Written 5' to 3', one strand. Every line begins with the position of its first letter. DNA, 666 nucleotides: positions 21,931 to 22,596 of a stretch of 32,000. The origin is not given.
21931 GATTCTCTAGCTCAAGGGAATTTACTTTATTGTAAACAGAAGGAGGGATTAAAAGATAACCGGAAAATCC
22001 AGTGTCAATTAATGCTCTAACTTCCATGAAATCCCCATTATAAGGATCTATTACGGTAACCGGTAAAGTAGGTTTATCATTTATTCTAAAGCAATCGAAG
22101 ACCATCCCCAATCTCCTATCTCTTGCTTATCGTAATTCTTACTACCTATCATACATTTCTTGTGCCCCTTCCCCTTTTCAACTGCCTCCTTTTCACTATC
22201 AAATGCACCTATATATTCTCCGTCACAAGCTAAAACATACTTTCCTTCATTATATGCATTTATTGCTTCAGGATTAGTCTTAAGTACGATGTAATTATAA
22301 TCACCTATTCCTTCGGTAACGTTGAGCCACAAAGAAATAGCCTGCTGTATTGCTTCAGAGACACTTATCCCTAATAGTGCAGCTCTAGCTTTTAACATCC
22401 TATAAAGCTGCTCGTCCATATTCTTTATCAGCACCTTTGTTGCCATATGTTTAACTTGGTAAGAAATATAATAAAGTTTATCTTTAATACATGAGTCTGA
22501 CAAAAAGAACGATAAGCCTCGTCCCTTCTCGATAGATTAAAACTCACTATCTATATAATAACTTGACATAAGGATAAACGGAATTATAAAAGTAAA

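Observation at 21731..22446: Overlapping RHH-protein / retropepsin-like aspartic protease cassette: a toxin-antitoxin-like or protease-gated regulator module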

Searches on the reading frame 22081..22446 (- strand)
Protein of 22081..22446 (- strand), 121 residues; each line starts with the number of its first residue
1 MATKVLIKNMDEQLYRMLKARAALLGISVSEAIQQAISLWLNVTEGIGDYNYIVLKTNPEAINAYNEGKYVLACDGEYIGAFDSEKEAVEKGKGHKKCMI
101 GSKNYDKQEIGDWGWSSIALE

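Call 3: search_protein_families(library=pfam, proteins=[window:22081-22446:-], max_evalue=1)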
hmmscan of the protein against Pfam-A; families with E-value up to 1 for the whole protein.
window:22081-22446:- (121 aa): 3 families
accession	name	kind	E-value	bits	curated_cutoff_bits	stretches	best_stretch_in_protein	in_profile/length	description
PF22513.2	FitA-like_RHH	-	0.00016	22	27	1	5-33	3-31/39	Antitoxin FitA-like, ribbon-helix-helix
PF01402.27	RHH_1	-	0.00064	20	20.5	1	10-41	6-37/39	Ribbon-helix-helix protein, copG family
PF12651.13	RHH_3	-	0.19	12.2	21.6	1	10-41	9-40/44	Ribbon-helix-helix domain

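Call 4: search_protein_families(library=ncbifam, proteins=[window:22081-22446:-], max_evalue=1)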
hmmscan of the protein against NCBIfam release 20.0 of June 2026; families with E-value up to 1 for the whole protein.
window:22081-22446:- (121 aa): 3 families
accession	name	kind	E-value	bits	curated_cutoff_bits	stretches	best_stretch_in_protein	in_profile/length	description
NF052617.1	slr0373_blue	equivalog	0.017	15.1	100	1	10-51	10-51/113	slr0373 family blue light stress response protein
NF053762.1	aCcr1_fam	equivalog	0.029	14.3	60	1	10-39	7-36/38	aCcr1 family cell cycle regulator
TIGR02037.1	degP_htrA_DO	subfamily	0.094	11.6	416.2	1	7-100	220-312/434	Do family serine endopeptidase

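Call 8: find_homologous_proteins(query=window:22081-22446:-)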
Query window:22081-22446:- (121 aa): 12 proteins with E <= 0.001 among 13 candidates.
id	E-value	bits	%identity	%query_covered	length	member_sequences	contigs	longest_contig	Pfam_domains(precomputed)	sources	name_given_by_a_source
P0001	1.1e-67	243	93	100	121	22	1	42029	-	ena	-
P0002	2.7e-63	229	85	100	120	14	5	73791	-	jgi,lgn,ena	jgi:hypothetical protein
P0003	6.9e-62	225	85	100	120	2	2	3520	-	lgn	-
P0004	1.1e-53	198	83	93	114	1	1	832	PF01402.28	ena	-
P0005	1.3e-53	198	72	100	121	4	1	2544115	-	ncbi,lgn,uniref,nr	ncbi:hypothetical protein [Metallosphaera hakonensis]|uniref:Uncharacterized protein n=2 Tax=Metallo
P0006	3.1e-53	197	71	100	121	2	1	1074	-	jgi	-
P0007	8.6e-49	182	67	100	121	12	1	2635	-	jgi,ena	-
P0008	8.1e-47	176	67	100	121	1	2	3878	-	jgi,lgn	jgi:hypothetical protein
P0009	3.6e-31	126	71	66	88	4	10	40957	-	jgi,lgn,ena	jgi:hypothetical protein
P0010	3.6e-25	106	62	65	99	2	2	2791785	-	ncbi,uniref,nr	ncbi:ribbon-helix-helix domain-containing protein [Saccharolobus shibatae]|uniref:Ribbon-helix-helix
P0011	3.2e-18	84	47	84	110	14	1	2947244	PF22180.4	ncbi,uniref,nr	ncbi:hypothetical protein [Acidianus brierleyi]|uniref:Uncharacterized protein n=1 Tax=Acidianus bri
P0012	7.1e-18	83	45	84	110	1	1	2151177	-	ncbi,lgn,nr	ncbi:hypothetical protein HS7_13740 [Sulfolobales archaeon HS-7]|nr:hypothetical protein HS7_13740 [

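Call 11: search_protein_families(library=pfam, proteins=[P0011, P0012, P0010, P0005, P0009], max_evalue=1)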
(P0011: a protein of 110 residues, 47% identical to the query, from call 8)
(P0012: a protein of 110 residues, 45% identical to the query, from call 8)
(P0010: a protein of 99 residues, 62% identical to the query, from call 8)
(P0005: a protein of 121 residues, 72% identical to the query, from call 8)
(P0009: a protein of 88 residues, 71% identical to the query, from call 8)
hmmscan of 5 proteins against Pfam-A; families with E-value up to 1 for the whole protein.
P0011 (110 aa): 2 families
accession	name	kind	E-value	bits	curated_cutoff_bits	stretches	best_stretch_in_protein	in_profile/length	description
PF22513.2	FitA-like_RHH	-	0.0049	17.2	27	1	3-31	3-31/39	Antitoxin FitA-like, ribbon-helix-helix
PF01402.27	RHH_1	-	0.0097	16.3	20.5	1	8-39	6-37/39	Ribbon-helix-helix protein, copG family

P0012 (110 aa): 2 families
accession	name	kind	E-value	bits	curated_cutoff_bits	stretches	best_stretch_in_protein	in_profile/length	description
PF01402.27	RHH_1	-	0.0067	16.8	20.5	1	8-39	6-37/39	Ribbon-helix-helix protein, copG family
PF22513.2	FitA-like_RHH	-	0.0085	16.5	27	1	3-31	3-31/39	Antitoxin FitA-like, ribbon-helix-helix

P0010 (99 aa): 4 families
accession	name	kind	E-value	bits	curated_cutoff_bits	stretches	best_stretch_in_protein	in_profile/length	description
PF01402.27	RHH_1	-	9e-05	22.7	20.5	1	9-39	6-36/39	Ribbon-helix-helix protein, copG family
PF12651.13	RHH_3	-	0.002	18.5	21.6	1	9-39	9-39/44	Ribbon-helix-helix domain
PF22513.2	FitA-like_RHH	-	0.059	13.8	27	1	8-32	7-31/39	Antitoxin FitA-like, ribbon-helix-helix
PF16169.10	DUF4872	-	0.21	11.8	28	1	2-45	33-76/173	Domain of unknown function (DUF4872)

P0005 (121 aa): 4 families
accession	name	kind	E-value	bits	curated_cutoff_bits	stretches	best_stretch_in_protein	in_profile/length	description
PF01402.27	RHH_1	-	0.008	16.5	20.5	1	10-41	6-37/39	Ribbon-helix-helix protein, copG family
PF00206.25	Lyase_1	-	0.017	15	27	1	5-102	22-112/312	Lyase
PF12651.13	RHH_3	-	0.019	15.3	21.6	1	10-41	9-40/44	Ribbon-helix-helix domain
PF22513.2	FitA-like_RHH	-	0.096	13.1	27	1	5-23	3-21/39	Antitoxin FitA-like, ribbon-helix-helix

P0009 (88 aa): 4 families
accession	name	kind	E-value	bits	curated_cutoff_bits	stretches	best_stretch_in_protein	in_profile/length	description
PF09274.16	ParG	-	0.027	15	21.4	1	8-42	39-73/76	ParG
PF01402.27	RHH_1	-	0.047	14.1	20.5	1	10-41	6-37/39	Ribbon-helix-helix protein, copG family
PF22513.2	FitA-like_RHH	-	0.12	12.9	27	1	5-29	3-27/39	Antitoxin FitA-like, ribbon-helix-helix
PF12651.13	RHH_3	-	0.18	12.3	21.6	1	10-41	9-40/44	Ribbon-helix-helix domain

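Call 13: find_encoding_contigs(protein=P0011, flank=4000, max_places=3)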
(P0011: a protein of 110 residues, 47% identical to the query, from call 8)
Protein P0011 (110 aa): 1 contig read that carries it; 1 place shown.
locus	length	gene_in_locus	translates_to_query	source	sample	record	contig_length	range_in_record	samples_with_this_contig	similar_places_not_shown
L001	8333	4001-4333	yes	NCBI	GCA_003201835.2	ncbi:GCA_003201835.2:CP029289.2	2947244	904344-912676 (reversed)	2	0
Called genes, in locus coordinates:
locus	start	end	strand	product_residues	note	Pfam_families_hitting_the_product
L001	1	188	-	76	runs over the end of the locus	PF07362:CcdA (weak)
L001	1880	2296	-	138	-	PF01850:PIN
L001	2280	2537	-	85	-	-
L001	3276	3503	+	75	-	PF04014:MazE_antitoxin (weak)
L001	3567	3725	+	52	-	-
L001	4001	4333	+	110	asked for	PF22180:RH3_dom (weak)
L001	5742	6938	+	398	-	PF01385:OrfB_IS605, PF07282:Cas12f1-like_TNB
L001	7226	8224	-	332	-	PF01637:ATPase_2, PF13173:AAA_14, PF13401:AAA_22 (weak)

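Call 15: find_encoding_contigs(protein=P0005, flank=4000, max_places=3)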
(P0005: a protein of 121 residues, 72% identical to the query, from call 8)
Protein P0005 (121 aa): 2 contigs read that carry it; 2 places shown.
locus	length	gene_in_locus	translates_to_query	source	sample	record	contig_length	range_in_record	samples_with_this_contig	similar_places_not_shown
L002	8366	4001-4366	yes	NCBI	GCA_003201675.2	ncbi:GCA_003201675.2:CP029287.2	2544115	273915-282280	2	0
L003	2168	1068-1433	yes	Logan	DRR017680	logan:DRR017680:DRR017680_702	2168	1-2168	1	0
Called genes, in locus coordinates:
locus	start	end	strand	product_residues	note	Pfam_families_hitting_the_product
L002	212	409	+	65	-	PF00753:Lactamase_B (weak)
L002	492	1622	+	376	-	PF14210:DUF4322, PF01609:DDE_Tnp_1 (weak)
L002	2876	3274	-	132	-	-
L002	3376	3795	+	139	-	PF00753:Lactamase_B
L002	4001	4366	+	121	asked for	-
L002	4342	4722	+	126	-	-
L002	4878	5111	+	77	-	-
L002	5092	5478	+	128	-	PF01850:PIN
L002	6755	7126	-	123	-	PF00583:Acetyltransf_1 (weak), PF13508:Acetyltransf_7, PF13673:Acetyltransf_10 (weak)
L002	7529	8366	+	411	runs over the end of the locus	-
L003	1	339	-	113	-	?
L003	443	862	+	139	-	PF00753:Lactamase_B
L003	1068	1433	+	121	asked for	-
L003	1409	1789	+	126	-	-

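Call 16: find_encoding_contigs(protein=P0012, flank=4000, max_places=3)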
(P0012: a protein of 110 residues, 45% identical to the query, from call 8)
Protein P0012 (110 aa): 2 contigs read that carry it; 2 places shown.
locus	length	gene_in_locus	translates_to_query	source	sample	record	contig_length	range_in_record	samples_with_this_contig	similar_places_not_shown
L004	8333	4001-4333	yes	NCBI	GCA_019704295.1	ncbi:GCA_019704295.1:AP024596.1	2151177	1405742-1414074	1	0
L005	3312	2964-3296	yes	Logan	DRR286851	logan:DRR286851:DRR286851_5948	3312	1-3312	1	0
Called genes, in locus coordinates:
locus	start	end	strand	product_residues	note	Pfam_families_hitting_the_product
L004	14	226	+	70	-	-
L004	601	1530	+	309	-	PF02463:SMC_N, PF11398:DUF2813 (faint), PF13175:AAA_15, PF13476:AAA_23 (weak), PF13304:AAA_21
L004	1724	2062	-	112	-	-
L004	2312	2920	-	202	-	PF13173:AAA_14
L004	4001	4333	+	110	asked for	-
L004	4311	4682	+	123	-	-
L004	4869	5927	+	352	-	PF13439:Glyco_transf_4 (weak), PF13524:Glyco_trans_1_2, PF00534:Glycos_transf_1, PF13692:Glyco_trans_1_4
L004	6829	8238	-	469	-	PF01943:Polysacc_synt (weak)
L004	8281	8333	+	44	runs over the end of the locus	-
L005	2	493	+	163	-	?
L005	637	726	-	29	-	-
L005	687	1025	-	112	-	-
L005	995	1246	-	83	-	-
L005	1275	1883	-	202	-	PF13173:AAA_14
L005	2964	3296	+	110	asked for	-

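Call 32: search_solved_structures(query=A1, max_evalue=1, show_alignments=2)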
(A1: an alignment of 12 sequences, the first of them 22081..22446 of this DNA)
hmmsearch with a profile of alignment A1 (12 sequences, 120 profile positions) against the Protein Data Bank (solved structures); distinct sequences matched with E-value up to 1: 15.
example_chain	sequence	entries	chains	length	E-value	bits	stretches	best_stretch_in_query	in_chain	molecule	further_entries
4yxx_A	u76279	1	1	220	1.8e-06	31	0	12-47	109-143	dTor_6x35L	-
9h10_A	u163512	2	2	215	2e-06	30.9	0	21-56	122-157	[(sulfaNHC)Au].TRP_18 | Tandem-repeat protein (TRP)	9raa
8s6p_A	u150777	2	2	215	3e-06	30.3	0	21-55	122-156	TRP_18 F116W (R0) | TRP_18 F116W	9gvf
9rar_A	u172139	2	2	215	3e-06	30.3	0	21-56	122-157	TRP_F43W | [(sulfaNHC)Au].TRP_F43W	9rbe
9raq_A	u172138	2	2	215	4.6e-06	29.7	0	21-55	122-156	TRP_F43W/E39L | [(sulfaNHC)Au].TRP_F43W/E39L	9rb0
9h3c_A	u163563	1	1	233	1.1e-05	28.4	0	21-45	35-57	De novo designed tandem repeat protein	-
8c3w_A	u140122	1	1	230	6.3e-05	26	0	3-32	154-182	dnHEM1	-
4hv0_A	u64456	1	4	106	0.038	17.1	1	8-55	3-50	AvtR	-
5cwg_A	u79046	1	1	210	0.12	15.5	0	15-66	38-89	Designed helical repeat protein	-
4aai_A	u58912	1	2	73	0.15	15.1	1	10-43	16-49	ORF E73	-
5cwc_A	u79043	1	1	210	0.44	13.6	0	15-65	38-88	Designed helical repeat protein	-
7e4j_A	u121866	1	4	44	0.59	13.2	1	1-32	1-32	Antitoxin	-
7du7_A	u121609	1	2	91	0.68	13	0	9-46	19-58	mkDPBB_sym1 protein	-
8egr_K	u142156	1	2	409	0.8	12.8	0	19-111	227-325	SGNH_hydro domain-containing protein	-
1p94_A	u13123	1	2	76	0.9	12.6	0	8-43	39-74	plasmid partition protein ParG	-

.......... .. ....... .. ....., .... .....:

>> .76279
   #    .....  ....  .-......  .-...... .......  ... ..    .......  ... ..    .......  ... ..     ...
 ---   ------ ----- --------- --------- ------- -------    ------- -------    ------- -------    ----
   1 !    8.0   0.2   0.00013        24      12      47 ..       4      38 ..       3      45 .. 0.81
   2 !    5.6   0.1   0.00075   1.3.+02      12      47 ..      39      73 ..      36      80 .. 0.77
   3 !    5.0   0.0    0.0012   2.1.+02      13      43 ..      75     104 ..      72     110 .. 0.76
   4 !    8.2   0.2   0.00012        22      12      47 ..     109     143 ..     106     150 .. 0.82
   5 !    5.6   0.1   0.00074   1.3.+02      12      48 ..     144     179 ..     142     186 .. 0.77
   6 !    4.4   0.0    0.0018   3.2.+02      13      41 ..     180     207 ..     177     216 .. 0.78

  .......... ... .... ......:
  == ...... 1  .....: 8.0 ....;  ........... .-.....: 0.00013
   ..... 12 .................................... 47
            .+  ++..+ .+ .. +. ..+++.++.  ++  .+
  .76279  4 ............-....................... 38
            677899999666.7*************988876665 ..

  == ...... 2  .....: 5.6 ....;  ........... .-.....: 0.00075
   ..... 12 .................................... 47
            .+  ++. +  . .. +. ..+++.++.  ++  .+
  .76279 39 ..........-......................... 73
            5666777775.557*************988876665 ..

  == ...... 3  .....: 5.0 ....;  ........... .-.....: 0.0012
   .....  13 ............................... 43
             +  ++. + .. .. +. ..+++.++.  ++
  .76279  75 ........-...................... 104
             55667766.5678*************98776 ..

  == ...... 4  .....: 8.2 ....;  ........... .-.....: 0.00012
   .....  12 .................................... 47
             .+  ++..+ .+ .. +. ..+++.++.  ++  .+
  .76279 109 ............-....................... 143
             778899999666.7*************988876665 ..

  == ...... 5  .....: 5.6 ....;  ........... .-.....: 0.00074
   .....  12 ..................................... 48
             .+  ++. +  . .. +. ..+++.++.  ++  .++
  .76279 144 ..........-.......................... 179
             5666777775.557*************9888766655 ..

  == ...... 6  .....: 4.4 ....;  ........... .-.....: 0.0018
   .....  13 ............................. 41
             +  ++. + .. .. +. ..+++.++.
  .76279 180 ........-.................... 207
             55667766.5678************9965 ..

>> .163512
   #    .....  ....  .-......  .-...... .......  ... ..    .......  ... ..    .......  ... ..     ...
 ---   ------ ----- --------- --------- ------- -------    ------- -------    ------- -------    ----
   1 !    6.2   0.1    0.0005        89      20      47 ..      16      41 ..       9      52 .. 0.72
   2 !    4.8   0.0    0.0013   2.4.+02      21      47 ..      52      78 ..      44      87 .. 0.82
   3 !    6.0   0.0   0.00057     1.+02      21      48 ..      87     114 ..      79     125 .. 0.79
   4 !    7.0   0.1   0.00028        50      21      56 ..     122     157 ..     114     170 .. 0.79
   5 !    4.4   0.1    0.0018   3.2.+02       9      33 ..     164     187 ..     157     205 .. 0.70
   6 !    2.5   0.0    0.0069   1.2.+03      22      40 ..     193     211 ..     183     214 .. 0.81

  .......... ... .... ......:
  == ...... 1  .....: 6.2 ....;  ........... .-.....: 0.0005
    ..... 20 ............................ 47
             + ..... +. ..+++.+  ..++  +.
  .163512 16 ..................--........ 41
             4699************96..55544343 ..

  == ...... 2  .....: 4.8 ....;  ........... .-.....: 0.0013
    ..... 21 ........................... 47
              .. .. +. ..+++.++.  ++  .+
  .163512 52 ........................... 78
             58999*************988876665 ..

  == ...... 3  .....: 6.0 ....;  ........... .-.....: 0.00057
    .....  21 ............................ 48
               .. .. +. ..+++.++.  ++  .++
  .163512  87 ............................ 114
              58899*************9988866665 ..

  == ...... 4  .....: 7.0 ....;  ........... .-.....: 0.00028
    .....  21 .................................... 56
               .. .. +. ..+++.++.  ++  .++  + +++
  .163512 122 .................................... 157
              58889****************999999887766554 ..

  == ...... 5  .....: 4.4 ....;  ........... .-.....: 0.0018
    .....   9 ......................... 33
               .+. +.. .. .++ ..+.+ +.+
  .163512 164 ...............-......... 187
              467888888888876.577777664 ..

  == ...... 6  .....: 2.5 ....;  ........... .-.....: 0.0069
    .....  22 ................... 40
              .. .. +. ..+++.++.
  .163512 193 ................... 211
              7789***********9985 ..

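Call 45: find_homologous_proteins(query=A5, max_evalue=0.001)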
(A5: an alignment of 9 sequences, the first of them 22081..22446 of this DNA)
Query A5 (9 sequences) (121 aa, profile of the alignment): 67 proteins with E <= 0.001 among 5111 candidates.
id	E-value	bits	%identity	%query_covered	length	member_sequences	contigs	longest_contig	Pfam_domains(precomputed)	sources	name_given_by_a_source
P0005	1.4e-48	182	72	100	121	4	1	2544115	-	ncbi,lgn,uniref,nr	ncbi:hypothetical protein [Metallosphaera hakonensis]|uniref:Uncharacterized protein n=2 Tax=Metallo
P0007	5.5e-48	180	67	100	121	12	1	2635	-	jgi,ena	-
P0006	8.8e-47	176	71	100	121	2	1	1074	-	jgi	-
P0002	2.6e-44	168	85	100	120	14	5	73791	-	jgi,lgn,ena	jgi:hypothetical protein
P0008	5.6e-44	167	67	100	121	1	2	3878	-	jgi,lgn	jgi:hypothetical protein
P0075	5.7e-44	167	34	94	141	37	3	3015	-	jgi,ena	-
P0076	1.7e-43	165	27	97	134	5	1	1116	-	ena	-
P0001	3.9e-43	164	93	100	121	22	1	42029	-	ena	-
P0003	6.8e-43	163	85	100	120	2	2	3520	-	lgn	-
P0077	1.4e-42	162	27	97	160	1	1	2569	PF18929.6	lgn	-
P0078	9.0e-42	160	39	30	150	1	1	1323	-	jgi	-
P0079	9.6e-42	160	30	97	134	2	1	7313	PF18929.6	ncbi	-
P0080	1.3e-41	159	27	97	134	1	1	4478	PF18929.6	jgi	jgi:hypothetical protein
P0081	5.2e-41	157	28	97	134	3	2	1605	PF18929.6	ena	-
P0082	6.0e-41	157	27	97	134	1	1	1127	PF18929.6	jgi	jgi:hypothetical protein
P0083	1.2e-40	156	28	99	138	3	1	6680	PF18929.6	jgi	jgi:hypothetical protein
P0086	2.5e-40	155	29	99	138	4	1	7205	PF18929.6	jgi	jgi:hypothetical protein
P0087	4.4e-40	154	26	97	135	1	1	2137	PF18929.6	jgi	jgi:hypothetical protein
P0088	6.6e-40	154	30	97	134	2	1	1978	PF18929.6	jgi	jgi:hypothetical protein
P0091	5.2e-37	144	28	97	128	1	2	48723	PF18929.6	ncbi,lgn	-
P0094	3.4e-34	135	29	97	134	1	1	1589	PF18929.6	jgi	jgi:phosphoserine phosphatase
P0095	1.1e-33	134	26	96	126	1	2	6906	PF18929.6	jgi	jgi:hypothetical protein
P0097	5.4e-33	131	27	96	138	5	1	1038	PF18929.6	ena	-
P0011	1.5e-32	130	47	84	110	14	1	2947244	PF22180.4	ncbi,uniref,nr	ncbi:hypothetical protein [Acidianus brierleyi]|uniref:Uncharacterized protein n=1 Tax=Acidianus bri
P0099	5.1e-32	128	31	94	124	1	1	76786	-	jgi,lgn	-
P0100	6.2e-31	125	25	79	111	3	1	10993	PF18929.6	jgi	-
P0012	1.1e-29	121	45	84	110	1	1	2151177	-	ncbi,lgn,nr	ncbi:hypothetical protein HS7_13740 [Sulfolobales archaeon HS-7]|nr:hypothetical protein HS7_13740 [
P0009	4.3e-27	112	71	66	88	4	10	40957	-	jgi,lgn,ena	jgi:hypothetical protein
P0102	2.4e-22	97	32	45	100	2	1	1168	PF18929.6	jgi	jgi:hypothetical protein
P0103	2.9e-22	97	27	74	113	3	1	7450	PF18929.6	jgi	-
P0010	1.1e-21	95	62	65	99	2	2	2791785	-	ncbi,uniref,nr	ncbi:ribbon-helix-helix domain-containing protein [Saccharolobus shibatae]|uniref:Ribbon-helix-helix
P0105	4.1e-18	83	22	59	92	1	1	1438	PF18929.6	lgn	-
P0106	1.5e-11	62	-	-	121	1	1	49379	PF18929.6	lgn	-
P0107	1.7e-10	59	30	46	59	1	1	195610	-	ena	-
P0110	2.0e-9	55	-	-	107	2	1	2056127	-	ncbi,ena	-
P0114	1.4e-7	49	-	-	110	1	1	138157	-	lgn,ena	-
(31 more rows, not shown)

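Call 48: find_encoding_contigs(protein=P0110, flank=4000, max_places=3)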
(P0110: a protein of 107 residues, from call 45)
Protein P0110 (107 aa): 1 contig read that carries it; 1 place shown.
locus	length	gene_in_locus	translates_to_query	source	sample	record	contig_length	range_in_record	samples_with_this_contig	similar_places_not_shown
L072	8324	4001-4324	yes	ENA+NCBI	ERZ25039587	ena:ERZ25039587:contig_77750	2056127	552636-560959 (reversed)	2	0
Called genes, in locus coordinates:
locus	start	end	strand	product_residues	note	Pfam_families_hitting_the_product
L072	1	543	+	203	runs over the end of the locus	PF12802:MarR_2 (weak), PF01909:NTP_transf_2, PF18765:Polbeta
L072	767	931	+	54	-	-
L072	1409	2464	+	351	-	PF00091:Tubulin, PF12327:FtsZ_C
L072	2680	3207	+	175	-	-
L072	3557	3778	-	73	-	-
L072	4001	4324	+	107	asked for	-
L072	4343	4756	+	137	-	PF13975:gag-asp_proteas (weak)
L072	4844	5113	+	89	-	-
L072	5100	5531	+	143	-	PF01850:PIN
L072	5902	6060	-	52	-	-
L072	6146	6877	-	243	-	PF13343:SBP_bac_6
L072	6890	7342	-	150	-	PF02036:SCP2 (faint)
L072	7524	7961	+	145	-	-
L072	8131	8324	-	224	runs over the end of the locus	-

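Call 49: find_encoding_contigs(protein=P0099, flank=4000, max_places=3)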
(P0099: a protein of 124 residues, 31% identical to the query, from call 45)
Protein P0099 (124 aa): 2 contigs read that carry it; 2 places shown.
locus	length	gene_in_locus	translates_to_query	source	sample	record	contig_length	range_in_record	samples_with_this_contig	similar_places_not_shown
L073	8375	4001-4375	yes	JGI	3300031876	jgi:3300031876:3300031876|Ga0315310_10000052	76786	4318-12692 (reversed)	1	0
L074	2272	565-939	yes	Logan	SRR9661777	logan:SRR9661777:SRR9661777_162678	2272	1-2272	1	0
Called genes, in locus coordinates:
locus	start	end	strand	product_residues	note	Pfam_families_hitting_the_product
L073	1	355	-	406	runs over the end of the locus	PF00696:AA_kinase, PF22468:ACT_9 (faint), PF13840:ACT_7 (weak)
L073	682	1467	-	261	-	PF02589:LUD_dom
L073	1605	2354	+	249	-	PF01909:NTP_transf_2 (weak), PF18765:Polbeta (weak)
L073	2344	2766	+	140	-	PF05168:HEPN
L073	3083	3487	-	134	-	PF01909:NTP_transf_2, PF18765:Polbeta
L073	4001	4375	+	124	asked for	-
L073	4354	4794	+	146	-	-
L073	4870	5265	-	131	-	PF00583:Acetyltransf_1, PF13673:Acetyltransf_10, PF13508:Acetyltransf_7, PF08445:FR47 (weak)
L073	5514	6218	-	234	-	PF01209:Ubie_methyltran, PF13489:Methyltransf_23, PF02353:CMAS, PF13847:Methyltransf_31, PF08241:Methyltransf_11, PF08242:Methyltransf_12, PF13649:Methyltransf_25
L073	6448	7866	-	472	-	PF02629:CoA_binding, PF13380:CoA_binding_2, PF13607:Succ_CoA_lig, PF19045:Ligase_CoA_2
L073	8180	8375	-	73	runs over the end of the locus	-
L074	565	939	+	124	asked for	-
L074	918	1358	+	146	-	-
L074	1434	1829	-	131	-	PF00583:Acetyltransf_1, PF13673:Acetyltransf_10, PF13508:Acetyltransf_7, PF08445:FR47 (weak)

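Call 52: predict_structure(alignment_id=A6)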
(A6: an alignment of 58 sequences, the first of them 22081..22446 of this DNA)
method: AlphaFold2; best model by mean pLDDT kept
length: 121 residues; sequences in the alignment: 58
mean_pLDDT: 79.0   pTM: 0.51
mean pLDDT of the five models: 79.0, 78.5, 78.3, 77.7, 77.7
residues with pLDDT >= 90: 40; 70-90: 51; 50-70: 15; < 50: 15
segments of 3 or more residues with pLDDT < 50: 107-114, 116-121
pLDDT, mean of each block of 10 residues (from residue 1): 68 91 91 83 64 88 91 93 91 87 59 47 33
secondary structure, 60 per line:
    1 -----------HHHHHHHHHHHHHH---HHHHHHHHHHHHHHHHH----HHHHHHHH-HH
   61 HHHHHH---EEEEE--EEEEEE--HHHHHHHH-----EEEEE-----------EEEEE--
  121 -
elements in order: H12-25 H29-45 H50-57 H59-66 E70-74 E77-82 H85-92 E98-102 E114-118
